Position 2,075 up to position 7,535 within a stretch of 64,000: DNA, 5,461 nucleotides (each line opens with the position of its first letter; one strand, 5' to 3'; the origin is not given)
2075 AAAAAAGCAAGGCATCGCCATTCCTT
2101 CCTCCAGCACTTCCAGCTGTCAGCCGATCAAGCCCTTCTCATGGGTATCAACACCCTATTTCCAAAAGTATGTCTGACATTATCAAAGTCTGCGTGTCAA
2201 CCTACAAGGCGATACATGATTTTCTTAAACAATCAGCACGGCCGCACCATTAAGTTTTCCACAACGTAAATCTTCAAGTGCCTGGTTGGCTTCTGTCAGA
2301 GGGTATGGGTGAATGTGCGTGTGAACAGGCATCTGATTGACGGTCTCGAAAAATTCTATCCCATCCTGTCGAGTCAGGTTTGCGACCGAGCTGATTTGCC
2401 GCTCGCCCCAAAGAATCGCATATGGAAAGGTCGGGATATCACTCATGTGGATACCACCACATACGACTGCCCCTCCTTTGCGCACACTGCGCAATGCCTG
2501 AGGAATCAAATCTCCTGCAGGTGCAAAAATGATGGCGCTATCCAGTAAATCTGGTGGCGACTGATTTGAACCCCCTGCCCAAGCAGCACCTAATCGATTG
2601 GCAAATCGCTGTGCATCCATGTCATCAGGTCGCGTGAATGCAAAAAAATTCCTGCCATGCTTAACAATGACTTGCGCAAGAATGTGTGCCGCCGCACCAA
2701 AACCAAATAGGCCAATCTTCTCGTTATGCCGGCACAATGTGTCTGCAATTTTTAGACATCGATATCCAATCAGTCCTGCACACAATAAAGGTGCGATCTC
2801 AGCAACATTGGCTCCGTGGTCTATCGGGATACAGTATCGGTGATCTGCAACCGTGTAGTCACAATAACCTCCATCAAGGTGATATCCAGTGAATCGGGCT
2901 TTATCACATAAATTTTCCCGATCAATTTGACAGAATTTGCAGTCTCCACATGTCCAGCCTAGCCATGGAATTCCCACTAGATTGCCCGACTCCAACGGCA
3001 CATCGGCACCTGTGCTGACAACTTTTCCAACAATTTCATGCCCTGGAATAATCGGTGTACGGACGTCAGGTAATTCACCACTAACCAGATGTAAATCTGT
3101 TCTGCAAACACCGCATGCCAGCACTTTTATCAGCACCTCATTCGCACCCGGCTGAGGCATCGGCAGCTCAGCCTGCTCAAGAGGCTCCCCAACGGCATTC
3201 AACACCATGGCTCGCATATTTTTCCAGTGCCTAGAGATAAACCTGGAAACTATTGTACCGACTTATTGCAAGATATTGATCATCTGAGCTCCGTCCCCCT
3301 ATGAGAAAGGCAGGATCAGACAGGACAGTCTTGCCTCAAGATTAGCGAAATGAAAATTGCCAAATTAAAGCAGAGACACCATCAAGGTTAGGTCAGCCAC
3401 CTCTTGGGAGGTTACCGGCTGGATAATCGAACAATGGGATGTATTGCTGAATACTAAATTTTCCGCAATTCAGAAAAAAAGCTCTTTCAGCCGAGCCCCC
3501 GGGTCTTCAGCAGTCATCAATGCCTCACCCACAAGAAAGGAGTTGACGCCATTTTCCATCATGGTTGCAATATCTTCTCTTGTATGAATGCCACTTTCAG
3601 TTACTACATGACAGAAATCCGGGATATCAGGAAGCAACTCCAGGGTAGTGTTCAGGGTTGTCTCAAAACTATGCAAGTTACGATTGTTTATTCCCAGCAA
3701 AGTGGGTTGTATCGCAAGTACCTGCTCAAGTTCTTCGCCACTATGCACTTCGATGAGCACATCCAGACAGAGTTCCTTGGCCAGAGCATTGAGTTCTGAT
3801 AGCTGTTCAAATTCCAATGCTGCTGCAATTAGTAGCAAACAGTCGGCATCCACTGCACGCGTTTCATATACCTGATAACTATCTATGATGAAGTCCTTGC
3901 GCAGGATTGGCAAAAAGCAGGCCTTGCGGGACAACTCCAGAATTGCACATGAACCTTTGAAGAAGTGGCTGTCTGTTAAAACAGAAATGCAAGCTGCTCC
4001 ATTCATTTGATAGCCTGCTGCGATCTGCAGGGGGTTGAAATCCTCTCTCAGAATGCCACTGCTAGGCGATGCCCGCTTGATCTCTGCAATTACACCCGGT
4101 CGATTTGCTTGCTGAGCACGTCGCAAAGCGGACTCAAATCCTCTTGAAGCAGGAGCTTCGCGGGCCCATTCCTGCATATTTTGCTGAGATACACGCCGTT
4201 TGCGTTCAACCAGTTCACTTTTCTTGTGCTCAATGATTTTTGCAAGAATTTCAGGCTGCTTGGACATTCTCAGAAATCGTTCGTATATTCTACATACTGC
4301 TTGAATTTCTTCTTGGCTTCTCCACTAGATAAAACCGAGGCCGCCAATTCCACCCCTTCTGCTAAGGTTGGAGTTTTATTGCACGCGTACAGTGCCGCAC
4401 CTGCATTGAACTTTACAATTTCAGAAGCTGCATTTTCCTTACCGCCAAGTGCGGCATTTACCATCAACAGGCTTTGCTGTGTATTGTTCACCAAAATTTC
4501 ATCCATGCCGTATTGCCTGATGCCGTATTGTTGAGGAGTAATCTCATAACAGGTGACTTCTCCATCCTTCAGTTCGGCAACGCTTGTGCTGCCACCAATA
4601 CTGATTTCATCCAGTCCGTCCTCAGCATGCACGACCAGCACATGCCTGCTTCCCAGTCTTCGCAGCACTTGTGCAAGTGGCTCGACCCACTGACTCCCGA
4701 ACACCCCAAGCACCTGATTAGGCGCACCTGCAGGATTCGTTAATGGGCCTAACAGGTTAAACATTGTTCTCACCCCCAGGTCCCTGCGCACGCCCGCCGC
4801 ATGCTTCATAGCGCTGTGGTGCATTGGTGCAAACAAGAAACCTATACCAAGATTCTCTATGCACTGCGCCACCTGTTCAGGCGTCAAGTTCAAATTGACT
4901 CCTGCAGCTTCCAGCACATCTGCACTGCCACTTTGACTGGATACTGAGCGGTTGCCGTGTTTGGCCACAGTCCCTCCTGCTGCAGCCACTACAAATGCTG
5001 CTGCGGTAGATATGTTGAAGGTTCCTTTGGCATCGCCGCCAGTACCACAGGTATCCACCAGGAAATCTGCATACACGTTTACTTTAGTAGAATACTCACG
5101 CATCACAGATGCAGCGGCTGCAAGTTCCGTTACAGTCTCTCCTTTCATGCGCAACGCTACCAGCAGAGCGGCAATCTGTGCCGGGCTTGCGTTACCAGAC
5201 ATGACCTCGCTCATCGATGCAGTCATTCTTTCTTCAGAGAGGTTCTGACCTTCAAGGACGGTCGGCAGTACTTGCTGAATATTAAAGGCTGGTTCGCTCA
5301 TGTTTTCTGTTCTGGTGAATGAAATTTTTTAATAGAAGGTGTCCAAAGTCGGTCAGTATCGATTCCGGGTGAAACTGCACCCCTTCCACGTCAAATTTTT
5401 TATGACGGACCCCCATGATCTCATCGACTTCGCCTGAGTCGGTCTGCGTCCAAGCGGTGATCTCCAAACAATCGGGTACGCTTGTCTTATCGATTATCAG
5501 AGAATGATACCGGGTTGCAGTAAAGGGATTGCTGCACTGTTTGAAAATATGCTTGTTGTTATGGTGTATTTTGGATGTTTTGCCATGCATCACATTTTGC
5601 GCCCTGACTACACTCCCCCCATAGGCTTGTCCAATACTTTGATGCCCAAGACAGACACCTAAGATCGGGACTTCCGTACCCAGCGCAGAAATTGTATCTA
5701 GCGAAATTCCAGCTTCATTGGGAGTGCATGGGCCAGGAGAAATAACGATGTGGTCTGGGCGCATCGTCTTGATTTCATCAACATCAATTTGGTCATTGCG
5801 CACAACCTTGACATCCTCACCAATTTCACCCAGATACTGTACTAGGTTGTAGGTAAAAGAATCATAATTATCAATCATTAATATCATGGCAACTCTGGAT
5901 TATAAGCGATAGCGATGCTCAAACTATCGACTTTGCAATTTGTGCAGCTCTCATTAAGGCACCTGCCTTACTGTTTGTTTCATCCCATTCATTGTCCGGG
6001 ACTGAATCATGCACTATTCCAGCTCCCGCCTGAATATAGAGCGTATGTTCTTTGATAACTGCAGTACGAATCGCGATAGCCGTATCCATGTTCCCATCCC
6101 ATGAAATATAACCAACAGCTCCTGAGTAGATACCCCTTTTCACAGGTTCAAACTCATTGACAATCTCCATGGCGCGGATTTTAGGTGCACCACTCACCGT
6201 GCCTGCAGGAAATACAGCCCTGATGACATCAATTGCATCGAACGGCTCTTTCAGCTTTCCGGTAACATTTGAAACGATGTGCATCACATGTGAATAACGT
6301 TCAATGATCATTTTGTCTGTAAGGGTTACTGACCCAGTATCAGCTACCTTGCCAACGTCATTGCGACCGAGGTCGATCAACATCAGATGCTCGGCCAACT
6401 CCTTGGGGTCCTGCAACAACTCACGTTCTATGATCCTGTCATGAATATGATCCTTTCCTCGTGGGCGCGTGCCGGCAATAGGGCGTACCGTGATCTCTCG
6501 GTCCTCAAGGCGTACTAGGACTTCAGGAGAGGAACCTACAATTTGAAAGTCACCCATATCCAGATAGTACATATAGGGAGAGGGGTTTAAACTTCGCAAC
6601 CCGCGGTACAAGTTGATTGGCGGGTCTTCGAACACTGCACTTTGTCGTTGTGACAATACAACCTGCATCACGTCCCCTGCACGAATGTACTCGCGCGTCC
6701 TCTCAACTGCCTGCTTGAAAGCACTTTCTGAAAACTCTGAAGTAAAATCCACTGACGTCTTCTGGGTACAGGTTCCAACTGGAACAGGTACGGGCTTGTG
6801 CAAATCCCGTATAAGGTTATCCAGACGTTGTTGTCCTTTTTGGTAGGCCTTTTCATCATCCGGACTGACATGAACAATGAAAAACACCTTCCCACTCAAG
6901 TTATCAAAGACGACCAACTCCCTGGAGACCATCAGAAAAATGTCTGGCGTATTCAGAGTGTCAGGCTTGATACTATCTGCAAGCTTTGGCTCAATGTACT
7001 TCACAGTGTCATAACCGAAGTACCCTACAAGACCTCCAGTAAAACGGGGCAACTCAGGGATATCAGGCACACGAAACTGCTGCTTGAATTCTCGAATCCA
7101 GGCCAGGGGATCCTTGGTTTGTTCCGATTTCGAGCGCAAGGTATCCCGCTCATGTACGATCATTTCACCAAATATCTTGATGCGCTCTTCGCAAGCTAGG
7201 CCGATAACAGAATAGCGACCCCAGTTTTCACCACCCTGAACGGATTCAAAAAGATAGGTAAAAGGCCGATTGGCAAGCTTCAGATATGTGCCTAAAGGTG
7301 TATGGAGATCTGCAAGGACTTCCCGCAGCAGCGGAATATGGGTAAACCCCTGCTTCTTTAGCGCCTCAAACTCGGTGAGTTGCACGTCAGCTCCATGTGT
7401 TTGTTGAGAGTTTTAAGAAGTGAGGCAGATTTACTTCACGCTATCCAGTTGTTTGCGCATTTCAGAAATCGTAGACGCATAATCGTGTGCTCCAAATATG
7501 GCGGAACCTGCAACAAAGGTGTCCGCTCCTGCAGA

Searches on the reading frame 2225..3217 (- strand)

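Call 59: search_protein_families(library=pfam, proteins=[window:2225-3217:-], max_evalue=0.000001)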
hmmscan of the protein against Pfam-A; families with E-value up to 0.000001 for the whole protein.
window:2225-3217:- (330 aa): 1 family
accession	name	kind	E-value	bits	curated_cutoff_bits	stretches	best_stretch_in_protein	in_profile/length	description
PF08240.17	ADH_N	-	3.6e-27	95.1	23.5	1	24-133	1-103/104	Alcohol dehydrogenase GroES-like domain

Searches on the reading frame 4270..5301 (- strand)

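Call 59: search_protein_families(library=pfam, proteins=[window:4270-5301:-], max_evalue=0.000001)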
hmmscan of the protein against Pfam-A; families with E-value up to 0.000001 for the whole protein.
window:4270-5301:- (343 aa): 2 families
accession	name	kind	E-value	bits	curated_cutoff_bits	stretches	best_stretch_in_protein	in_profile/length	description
PF00591.27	Glycos_transf_3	-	1.1e-92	310.7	27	1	81-329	4-252/253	Glycosyl transferase family, a/b domain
PF02885.22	Glycos_trans_3N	-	1.5e-22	79.5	26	1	10-70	2-62/63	Glycosyl transferase family, helical bundle domain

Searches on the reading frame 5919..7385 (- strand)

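Call 59: search_protein_families(library=pfam, proteins=[window:5919-7385:-], max_evalue=0.000001)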
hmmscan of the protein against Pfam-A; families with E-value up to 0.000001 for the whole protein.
window:5919-7385:- (488 aa): 2 families
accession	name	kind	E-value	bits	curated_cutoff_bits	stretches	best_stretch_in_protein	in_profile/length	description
PF00425.24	Chorismate_bind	-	2.4e-92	309.5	27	1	220-473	2-257/257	chorismate binding enzyme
PF04715.19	Anth_synt_I_N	-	1.6e-34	119.6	23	1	26-168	1-139/140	Anthranilate synthase component I, N terminal region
